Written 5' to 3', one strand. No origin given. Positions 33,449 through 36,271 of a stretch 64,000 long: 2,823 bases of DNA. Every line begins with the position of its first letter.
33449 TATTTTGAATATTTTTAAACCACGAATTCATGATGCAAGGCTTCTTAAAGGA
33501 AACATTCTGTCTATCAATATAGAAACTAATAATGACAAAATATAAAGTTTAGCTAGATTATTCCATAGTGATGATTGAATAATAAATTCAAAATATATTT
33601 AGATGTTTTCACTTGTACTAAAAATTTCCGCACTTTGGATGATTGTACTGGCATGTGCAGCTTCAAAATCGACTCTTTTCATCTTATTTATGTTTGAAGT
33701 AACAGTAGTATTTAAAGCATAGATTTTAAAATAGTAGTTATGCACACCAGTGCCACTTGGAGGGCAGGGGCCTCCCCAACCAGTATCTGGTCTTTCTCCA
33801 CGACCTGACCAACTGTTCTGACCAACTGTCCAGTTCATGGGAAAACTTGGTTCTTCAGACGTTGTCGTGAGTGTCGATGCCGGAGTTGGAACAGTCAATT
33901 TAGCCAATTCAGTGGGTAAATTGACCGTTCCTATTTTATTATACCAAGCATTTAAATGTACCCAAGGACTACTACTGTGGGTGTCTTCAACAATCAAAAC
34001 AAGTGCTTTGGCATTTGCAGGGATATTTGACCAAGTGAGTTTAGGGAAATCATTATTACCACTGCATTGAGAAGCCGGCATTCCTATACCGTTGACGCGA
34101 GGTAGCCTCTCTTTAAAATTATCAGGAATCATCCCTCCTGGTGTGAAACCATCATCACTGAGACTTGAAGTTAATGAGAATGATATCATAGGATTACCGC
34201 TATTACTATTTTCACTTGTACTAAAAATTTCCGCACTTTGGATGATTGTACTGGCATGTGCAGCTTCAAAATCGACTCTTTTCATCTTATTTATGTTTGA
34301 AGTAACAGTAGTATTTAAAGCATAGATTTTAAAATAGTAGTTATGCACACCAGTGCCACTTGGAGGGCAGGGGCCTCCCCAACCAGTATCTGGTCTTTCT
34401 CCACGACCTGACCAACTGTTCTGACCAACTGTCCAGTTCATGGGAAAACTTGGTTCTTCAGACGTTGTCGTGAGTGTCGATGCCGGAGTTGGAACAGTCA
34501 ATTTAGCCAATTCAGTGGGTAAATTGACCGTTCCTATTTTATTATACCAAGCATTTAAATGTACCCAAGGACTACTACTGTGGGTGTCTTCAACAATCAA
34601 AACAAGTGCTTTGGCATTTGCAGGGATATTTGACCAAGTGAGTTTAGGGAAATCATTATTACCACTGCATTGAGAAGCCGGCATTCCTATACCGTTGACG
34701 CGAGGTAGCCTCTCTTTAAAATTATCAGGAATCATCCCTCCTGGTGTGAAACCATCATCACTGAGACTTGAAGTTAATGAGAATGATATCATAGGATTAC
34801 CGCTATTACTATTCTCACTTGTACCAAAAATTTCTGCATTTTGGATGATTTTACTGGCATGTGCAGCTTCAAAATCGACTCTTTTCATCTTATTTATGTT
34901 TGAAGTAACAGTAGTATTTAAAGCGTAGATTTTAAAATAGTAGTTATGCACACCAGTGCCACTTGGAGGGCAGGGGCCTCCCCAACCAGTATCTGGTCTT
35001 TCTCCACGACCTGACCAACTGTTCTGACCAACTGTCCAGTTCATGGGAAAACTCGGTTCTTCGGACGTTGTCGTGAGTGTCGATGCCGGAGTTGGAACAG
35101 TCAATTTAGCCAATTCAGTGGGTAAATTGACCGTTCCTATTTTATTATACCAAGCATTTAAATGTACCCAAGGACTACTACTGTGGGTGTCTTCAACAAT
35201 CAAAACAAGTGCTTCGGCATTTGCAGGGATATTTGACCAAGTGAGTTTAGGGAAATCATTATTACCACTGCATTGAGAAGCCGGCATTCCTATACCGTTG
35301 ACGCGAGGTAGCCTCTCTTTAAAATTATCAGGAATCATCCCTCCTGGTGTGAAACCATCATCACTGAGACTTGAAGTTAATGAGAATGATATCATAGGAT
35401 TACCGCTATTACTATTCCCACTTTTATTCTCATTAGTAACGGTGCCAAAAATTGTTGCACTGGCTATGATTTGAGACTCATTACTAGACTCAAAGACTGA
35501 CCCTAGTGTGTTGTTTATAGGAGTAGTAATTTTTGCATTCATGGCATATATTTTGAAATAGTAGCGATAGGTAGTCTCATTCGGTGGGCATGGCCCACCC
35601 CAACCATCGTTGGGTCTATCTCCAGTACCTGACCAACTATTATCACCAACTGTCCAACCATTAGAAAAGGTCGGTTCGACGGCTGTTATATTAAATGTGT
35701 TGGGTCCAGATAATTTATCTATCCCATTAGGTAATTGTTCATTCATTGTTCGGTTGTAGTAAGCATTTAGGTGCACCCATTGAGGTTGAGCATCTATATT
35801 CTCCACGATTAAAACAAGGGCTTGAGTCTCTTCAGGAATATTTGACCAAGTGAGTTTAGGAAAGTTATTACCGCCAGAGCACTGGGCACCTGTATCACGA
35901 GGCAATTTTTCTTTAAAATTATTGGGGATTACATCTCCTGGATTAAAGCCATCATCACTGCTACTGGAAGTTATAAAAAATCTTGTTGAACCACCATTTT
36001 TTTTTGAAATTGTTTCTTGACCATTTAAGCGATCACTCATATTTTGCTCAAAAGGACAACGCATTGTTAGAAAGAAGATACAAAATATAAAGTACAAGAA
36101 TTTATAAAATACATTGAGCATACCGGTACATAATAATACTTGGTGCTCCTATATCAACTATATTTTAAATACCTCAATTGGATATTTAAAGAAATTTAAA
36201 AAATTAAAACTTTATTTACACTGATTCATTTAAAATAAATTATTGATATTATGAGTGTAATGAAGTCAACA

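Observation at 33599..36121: Four-domain PEBP/YbhB-like secreted protein with altered pocket motifs and locally elevated G+C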

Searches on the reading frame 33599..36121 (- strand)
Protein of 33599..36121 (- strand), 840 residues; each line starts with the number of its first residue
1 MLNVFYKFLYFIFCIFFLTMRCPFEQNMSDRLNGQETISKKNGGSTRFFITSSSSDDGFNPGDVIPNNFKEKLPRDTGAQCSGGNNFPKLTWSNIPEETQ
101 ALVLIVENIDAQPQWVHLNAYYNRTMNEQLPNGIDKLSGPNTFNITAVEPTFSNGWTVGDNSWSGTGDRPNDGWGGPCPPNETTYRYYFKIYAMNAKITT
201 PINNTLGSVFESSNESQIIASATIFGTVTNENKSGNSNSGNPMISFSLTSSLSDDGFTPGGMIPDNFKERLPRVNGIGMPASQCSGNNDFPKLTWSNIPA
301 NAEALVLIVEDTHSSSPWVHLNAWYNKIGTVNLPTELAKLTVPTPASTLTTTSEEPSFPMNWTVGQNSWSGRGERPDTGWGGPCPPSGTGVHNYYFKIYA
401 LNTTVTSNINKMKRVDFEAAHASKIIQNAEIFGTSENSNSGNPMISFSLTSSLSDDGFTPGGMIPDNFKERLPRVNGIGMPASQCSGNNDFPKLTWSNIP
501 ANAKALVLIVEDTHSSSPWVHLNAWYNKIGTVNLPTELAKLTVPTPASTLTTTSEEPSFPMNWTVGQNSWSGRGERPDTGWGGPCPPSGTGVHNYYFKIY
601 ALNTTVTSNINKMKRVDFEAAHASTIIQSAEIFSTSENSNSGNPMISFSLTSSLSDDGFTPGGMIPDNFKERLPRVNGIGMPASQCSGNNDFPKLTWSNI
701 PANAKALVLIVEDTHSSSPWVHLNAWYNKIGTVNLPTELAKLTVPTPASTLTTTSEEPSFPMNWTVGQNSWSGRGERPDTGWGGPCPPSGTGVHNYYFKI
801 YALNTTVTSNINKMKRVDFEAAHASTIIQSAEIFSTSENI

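Call 3: search_protein_families(library=pfam, proteins=[window:33599-36121:-], max_evalue=1)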
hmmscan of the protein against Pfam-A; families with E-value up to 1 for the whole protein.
window:33599-36121:- (840 aa): 9 families
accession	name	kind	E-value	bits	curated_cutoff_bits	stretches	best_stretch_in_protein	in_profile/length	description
PF01161.25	PBP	-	2e-81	271.5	24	4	283-434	7-134/135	Phosphatidylethanolamine-binding protein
PF16979.11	SIN1_PH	-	0.00071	20.4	27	0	392-427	64-97/105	SAPK-interacting protein 1 (Sin1), Pleckstrin-homology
PF07619.16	DUF1581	-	0.0022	18.5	27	0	513-532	24-43/84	Protein of unknown function (DUF1581)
PF17356.7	PBSX_XtrA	-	0.0045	17.2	29.7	0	604-620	44-60/64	Phage-like element PBSX protein XtrA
PF00944.25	Peptidase_S3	-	0.0046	17.2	21.2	0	335-383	58-106/159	Alphavirus core protein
PF20273.3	E2-E1mid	-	0.011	16.2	27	0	488-523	70-105/118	Domain observed between E2 and E1 domains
PF18350.7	SH3_17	-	0.086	13.2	27.7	0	409-418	39-48/53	Restriction endonuclease SH3 domain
PF00984.24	UDPG_MGDP_dh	-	0.091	13.3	25.4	0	375-409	54-88/94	UDP-glucose/GDP-mannose dehydrogenase family, central domain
PF21059.3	BTBD16_C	-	0.15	12.7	27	0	592-635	20-63/106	BTB/POZ domain-containing protein 16, C-terminal domain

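Call 4: search_protein_families(library=ncbifam, proteins=[window:33599-36121:-], max_evalue=1)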
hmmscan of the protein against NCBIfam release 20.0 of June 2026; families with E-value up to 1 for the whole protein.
window:33599-36121:- (840 aa): 6 families
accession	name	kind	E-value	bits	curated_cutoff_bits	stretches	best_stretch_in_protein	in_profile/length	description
TIGR00481.1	TIGR00481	subfamily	1.1e-63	213.3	57.75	4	484-632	9-138/142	YbhB/YbcL family Raf kinase inhibitor-like protein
NF007330.0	PRK09818.1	equivalog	7.6e-38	130.3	277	4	484-605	45-149/183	kinase inhibitor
NF007609.0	PRK10257.1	equivalog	2.1e-23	82.7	226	4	686-806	25-126/158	kinase inhibitor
NF050085.1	LIC10280_fam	exception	0.0004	20.7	100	0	349-375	21-47/85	LIC10280 family protein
NF045891.1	ICE_Mbov_0400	subfamily_domain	0.013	15.7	55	0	405-430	81-106/152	Mbov_0400 family ICE element protein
NF009313.0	PRK12674.1-1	equivalog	0.17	11.7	151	0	328-350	25-47/140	Na+/H+ antiporter subunit G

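Call 8: find_homologous_proteins(query=window:33599-36121:-)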
Query window:33599-36121:- (840 aa): 47 proteins with E <= 0.001 among 8000 candidates.
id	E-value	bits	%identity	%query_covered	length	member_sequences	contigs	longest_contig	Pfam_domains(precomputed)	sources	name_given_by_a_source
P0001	0.0e+0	1901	100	98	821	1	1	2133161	PF01161.26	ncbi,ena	-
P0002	0.0e+0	1231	87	74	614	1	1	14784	PF01161.26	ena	-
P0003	0.0e+0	1198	51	96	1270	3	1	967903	PF26209.2,PF01161.26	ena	-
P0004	1.0e-280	952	50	94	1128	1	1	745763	PF01161.26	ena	-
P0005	4.1e-173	596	52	71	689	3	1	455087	PF01161.26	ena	-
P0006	1.0e-164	568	49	71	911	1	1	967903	PF25852.1,PF01161.26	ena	-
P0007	6.6e-52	195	34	69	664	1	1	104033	PF01161.26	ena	-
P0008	1.5e-34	137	48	21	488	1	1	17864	PF01161.26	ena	-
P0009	5.8e-33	132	45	26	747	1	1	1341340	PF03160.21,PF01161.26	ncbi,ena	-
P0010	7.7e-26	108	40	23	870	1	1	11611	PF01161.26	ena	-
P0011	1.2e-19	88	42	18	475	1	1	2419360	PF13287.13,PF13290.14,PF01161.26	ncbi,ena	-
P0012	3.3e-19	87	38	22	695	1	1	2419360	PF19190.7,PF13287.13,PF13004.14,PF13290.14,PF01161.26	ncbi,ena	-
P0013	5.5e-19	86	41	18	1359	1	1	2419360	PF19190.7,PF13287.13,PF13004.14,PF13290.14,PF03413.26,PF01161.26,PF05984.18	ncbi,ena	-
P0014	4.5e-18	83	35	22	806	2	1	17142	PF00415.25,PF13540.13,PF01161.26,PF25390.2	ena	-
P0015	2.4e-9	54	31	24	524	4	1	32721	PF07470.20,PF01161.26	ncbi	ncbi:MAG: YbhB/YbcL family Raf kinase inhibitor-like protein [Phycisphaerae bacterium]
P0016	2.4e-9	54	29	25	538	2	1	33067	PF07470.20,PF01161.26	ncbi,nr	ncbi:MAG: YbhB/YbcL family Raf kinase inhibitor-like protein [Sedimentisphaerales bacterium]|nr:YbhB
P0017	1.2e-8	52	32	21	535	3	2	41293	PF07470.20,PF01161.26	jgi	jgi:unsaturated rhamnogalacturonyl hydrolase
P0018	2.0e-8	51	29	24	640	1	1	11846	PF01161.26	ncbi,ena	-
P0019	5.5e-8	49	30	23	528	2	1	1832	PF07470.20,PF01161.26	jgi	jgi:unsaturated rhamnogalacturonyl hydrolase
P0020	5.8e-8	49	29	22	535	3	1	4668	PF07470.20,PF01161.26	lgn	-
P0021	7.7e-8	49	29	23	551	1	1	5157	PF07470.20,PF01161.26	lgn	-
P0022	8.0e-8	49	33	20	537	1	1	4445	PF07470.20,PF01161.26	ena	-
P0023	1.1e-7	48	30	23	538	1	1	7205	PF07470.20,PF01161.26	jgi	jgi:unsaturated rhamnogalacturonyl hydrolase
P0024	1.1e-7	48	33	21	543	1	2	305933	PF07470.20,PF01161.26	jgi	jgi:unsaturated rhamnogalacturonyl hydrolase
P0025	1.6e-7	48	32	21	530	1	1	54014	PF07470.20,PF01161.26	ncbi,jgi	-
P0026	2.1e-7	47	28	25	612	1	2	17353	PF00860.27,PF00916.27,PF01161.26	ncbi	-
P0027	3.1e-7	47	26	23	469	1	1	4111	PF01161.26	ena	-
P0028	3.5e-7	47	29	25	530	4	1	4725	PF07470.20,PF01161.26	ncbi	-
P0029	3.8e-7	47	31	25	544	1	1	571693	PF07470.20,PF01161.26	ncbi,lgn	-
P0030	4.4e-7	46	24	30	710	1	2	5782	PF13186.12,PF04055.28,PF01161.26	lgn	-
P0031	7.6e-7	46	28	22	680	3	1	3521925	PF01161.26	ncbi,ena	-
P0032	1.2e-6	45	33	23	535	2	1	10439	PF07470.20,PF01161.26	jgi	jgi:Raf kinase inhibitor-like YbhB/YbcL family protein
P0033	1.7e-6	44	30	25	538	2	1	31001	PF07470.20,PF01161.26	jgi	jgi:Raf kinase inhibitor-like YbhB/YbcL family protein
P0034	2.5e-6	44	30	20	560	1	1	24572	PF07470.20,PF01161.26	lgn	-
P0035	2.7e-6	44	30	24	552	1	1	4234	PF07470.20,PF01161.26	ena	-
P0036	3.4e-6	44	30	26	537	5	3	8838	PF07470.20,PF01161.26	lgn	-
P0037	3.8e-6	43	29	22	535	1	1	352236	PF07470.20,PF01161.26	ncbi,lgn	-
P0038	4.0e-6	43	30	26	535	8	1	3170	PF07470.20,PF01161.26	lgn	-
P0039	4.3e-6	43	34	15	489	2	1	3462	PF01161.26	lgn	-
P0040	8.3e-6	42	31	23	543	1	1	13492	PF07470.20,PF01161.26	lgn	-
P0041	1.2e-5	42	31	21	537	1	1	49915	PF07470.20,PF01161.26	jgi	jgi:Raf kinase inhibitor-like YbhB/YbcL family protein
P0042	1.6e-5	41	29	23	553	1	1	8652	PF07470.20,PF01161.26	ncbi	-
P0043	2.1e-5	41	28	26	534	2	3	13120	PF07470.20,PF01161.26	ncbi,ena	-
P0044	3.5e-5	40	29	26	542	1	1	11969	PF07470.20,PF01161.26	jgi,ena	-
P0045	1.7e-4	38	28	25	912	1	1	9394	PF02493.27,PF13205.13,PF02368.25,PF01161.26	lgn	-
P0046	3.6e-4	37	28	26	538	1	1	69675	PF07470.20,PF01161.26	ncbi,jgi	-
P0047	5.1e-4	36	33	8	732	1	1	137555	PF01161.26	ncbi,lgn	-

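Call 10: list_cluster_members(proteins=[P0001, P0003, P0004, P0005, P0006, P0007, P0009])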
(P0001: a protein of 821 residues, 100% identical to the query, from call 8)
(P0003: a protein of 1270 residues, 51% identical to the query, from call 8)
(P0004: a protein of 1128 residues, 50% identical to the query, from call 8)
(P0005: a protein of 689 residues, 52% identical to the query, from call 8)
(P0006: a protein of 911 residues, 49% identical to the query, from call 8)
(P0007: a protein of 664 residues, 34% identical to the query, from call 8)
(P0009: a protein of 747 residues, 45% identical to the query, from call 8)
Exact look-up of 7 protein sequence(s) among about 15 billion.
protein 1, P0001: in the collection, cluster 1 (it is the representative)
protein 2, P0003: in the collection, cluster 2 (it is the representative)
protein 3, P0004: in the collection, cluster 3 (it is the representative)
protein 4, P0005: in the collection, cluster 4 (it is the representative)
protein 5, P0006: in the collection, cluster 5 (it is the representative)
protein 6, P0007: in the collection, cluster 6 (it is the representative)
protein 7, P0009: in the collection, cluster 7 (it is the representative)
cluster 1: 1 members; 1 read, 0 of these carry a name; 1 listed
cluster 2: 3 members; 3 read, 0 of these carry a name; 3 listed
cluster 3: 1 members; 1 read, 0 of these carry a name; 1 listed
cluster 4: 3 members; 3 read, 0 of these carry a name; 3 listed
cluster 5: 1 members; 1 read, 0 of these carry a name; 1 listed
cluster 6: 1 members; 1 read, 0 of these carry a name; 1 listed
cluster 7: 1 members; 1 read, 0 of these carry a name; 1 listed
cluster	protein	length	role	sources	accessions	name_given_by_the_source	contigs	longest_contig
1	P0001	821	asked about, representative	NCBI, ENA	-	-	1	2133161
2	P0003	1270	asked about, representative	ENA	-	-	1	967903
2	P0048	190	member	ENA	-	-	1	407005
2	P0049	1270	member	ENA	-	-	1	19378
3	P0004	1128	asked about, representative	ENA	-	-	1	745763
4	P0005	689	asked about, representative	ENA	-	-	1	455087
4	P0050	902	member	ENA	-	-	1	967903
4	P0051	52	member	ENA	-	-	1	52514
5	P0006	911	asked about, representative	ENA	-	-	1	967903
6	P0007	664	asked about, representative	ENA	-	-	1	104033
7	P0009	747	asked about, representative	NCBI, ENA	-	-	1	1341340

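Call 11: find_related_loci(query=window:33599-36121:-, collection=genome_contigs, flank=10000)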
Query window:33599-36121:- (840 aa) in genome_contigs; peptide patterns used: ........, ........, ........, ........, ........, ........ (x = any residue, [..] = any of these).
439 stretches matched a pattern; 2 encode a relative of the query (tblastn E <= 1e-3); 2 distinct loci.
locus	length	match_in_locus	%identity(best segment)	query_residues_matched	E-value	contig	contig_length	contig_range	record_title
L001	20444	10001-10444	29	65-834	1e-14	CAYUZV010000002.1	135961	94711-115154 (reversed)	MAG TPA_asm: Candidatus Woesearchaeota archaeon isolate SRP141376_co1_307 genome assembly, contig: NODE_269_length_13596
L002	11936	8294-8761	27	38-829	7e-12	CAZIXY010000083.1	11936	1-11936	MAG TPA_asm: uncultured Desulfobacteraceae bacterium isolate binchicken_co256_358 genome assembly, contig: NODE_13680_le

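Call 12: find_encoding_contigs(protein=P0001, flank=10000, max_places=3)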
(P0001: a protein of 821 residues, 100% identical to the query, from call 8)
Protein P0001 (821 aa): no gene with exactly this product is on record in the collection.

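Call 13: find_encoding_contigs(protein=P0003, flank=10000, max_places=3)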
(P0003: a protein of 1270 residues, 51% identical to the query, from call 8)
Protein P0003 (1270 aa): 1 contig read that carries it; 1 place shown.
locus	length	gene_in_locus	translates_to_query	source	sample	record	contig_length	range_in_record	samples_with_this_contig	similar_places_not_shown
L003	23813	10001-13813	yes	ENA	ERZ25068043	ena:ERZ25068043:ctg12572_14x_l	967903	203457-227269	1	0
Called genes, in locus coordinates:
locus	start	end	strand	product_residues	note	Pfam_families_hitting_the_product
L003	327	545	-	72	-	-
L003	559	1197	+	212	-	PF20578:aBig_2, PF25296:Decapeptide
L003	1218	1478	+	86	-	-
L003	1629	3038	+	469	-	PF20578:aBig_2, PF25296:Decapeptide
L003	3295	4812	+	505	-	PF08245:Mur_ligase_M, PF02875:Mur_ligase_C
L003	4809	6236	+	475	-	PF08245:Mur_ligase_M, PF02875:Mur_ligase_C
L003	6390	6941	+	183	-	PF01555:N6_N4_Mtase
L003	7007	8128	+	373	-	PF01041:DegT_DnrJ_EryC1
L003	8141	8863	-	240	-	PF00246:Peptidase_M14, PF24827:AstE_AspA_cat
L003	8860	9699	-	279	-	PF13398:Peptidase_M50B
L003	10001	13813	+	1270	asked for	PF01161:PBP, PF26209:Phage_phiTE_241_C (faint), PF01161:PBP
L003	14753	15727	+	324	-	PF00112:Peptidase_C1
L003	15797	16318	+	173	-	-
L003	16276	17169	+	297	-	PF00561:Abhydrolase_1, PF12146:Hydrolase_4 (weak), PF12697:Abhydrolase_6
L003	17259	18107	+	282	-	PF00669:Flagellin_N, PF00700:Flagellin_C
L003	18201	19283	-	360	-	PF00535:Glycos_transf_2, PF13641:Glyco_tranf_2_3, PF04138:GtrA_DPMS_TM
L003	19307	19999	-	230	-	-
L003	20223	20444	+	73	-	PF13459:Fer4_15, PF13370:Fer4_13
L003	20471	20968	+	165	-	PF01252:Peptidase_A8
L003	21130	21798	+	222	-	PF00849:PseudoU_synth_2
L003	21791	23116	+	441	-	PF00005:ABC_tran (faint), PF00350:Dynamin_N (faint), PF01926:MMR_HSR1, PF02421:FeoB_N, PF00009:GTP_EFTU, PF01926:MMR_HSR1, PF02421:FeoB_N, PF14714:KH_dom-like, +3 more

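Call 14: find_encoding_contigs(protein=P0004, flank=10000, max_places=3)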
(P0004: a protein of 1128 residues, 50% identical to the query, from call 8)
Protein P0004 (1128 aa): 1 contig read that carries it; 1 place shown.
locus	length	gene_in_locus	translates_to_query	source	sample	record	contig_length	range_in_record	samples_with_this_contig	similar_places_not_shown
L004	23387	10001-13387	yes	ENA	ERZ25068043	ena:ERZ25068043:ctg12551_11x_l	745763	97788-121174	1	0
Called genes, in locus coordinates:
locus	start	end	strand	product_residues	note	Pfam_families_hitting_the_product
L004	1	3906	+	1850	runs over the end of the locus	PF25776:Ig_VWDE (faint)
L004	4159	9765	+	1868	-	PF25776:Ig_VWDE (faint)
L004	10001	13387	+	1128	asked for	PF01161:PBP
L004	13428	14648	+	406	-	PF01571:GCV_T, PF08669:GCV_T_C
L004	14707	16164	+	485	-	PF00067:p450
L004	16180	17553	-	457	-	PF01171:ATP_bind_3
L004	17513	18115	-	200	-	PF01195:Pept_tRNA_hydro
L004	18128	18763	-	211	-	PF01386:Ribosomal_L25p, PF14693:Ribosomal_TL5_C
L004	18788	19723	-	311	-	PF13793:Pribosyltran_N, PF00156:Pribosyltran, PF14572:Pribosyl_synth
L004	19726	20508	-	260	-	PF00483:NTP_transferase, PF01128:IspD (weak), PF02348:CTP_transf_3 (faint), PF12804:NTP_transf_3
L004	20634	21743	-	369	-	PF00288:GHMP_kinases_N (faint)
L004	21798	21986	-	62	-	-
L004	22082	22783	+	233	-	PF00106:adh_short, PF08659:KR, PF01370:Epimerase, PF13561:adh_short_C2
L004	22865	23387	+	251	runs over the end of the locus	PF04620:FlaA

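Call 19: find_encoding_contigs(protein=P0002, flank=10000, max_places=3)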
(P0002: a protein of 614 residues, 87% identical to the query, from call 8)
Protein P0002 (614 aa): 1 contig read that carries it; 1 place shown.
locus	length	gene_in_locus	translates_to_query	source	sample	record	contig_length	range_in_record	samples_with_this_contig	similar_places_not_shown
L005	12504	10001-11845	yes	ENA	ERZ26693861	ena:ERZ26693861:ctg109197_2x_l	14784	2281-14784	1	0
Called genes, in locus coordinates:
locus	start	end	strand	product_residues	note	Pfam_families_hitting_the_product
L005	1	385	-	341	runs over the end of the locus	PF08645:PNK3P, PF13242:Hydrolase_like, PF01467:CTP_transf_like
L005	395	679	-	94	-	PF03881:Fructosamin_kin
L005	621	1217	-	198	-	PF03881:Fructosamin_kin, PF01636:APH, PF01163:RIO1 (faint)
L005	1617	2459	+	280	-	PF00487:FA_desaturase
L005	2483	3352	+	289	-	PF17827:PrmC_N, PF05175:MTS, PF13847:Methyltransf_31 (faint), PF07669:Eco57I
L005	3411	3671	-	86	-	PF00364:Biotin_lipoyl, PF25997:BSH_YhbJ (weak)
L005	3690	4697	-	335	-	PF01408:GFO_IDH_MocA, PF03807:F420_oxidored (weak), PF02894:GFO_IDH_MocA_C (weak), PF22725:GFO_IDH_MocA_C3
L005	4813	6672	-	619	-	PF00515:TPR_1 (faint), PF07719:TPR_2 (faint), PF13174:TPR_6 (faint), PF13181:TPR_8 (faint), PF13428:TPR_14 (faint), PF13432:TPR_16 (faint), PF14559:TPR_19 (faint), PF13371:TPR_9 (faint)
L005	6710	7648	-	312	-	PF02401:LYTB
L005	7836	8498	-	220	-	PF00574:CLP_protease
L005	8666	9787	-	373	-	PF01571:GCV_T, PF08669:GCV_T_C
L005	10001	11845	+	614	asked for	PF01161:PBP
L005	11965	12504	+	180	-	?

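Call 20: find_encoding_contigs(protein=P0006, flank=10000, max_places=3)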
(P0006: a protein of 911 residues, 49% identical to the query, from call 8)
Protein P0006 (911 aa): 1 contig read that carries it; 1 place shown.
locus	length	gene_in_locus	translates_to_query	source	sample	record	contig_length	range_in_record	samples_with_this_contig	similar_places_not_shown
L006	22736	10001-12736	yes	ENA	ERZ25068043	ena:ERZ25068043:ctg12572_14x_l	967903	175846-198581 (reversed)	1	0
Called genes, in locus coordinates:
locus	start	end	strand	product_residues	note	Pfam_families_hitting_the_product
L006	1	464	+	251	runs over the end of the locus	PF01381:HTH_3 (weak), PF06114:Peptidase_M78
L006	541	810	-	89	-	-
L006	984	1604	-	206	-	PF00730:HhH-GPD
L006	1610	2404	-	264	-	PF05690:ThiG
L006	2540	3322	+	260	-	PF00106:adh_short, PF02737:3HCDH_N (faint), PF08659:KR, PF13561:adh_short_C2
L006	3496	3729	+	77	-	PF00550:PP-binding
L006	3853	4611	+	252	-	PF14622:Ribonucleas_3_3, PF00636:Ribonuclease_3, PF00035:dsrm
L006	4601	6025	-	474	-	PF00890:FAD_binding_2 (weak), PF01134:GIDA (faint), PF01266:DAO (faint), PF07992:Pyr_redox_2, PF12831:FAD_oxidored (faint), PF13738:Pyr_redox_3, PF00070:Pyr_redox, PF02852:Pyr_redox_dim, +1 more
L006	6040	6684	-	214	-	PF00027:cNMP_binding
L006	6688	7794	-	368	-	PF00027:cNMP_binding, PF13424:TPR_12 (faint), PF13525:YfiO (faint), PF07719:TPR_2 (faint), PF13174:TPR_6 (faint), PF13181:TPR_8 (faint), PF13428:TPR_14 (faint), PF14559:TPR_19 (faint)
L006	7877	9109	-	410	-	PF01979:Amidohydro_1, PF07969:Amidohydro_3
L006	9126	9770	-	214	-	PF01476:LysM, PF01551:Peptidase_M23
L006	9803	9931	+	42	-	-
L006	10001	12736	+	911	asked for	PF01161:PBP, PF25852:DUF6242_C (faint)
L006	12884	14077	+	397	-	PF01571:GCV_T, PF08669:GCV_T_C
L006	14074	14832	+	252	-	PF02463:SMC_N (faint), PF13476:AAA_23 (faint), PF00005:ABC_tran, PF13304:AAA_21 (weak)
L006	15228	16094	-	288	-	PF06750:A24_N_bact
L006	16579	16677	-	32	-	-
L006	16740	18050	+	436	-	PF08308:PEGA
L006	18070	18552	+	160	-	-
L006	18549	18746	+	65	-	-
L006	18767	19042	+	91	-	-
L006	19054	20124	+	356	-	-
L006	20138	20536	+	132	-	-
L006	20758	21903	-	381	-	PF25296:Decapeptide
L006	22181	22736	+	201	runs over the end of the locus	PF00081:Sod_Fe_N, PF02777:Sod_Fe_C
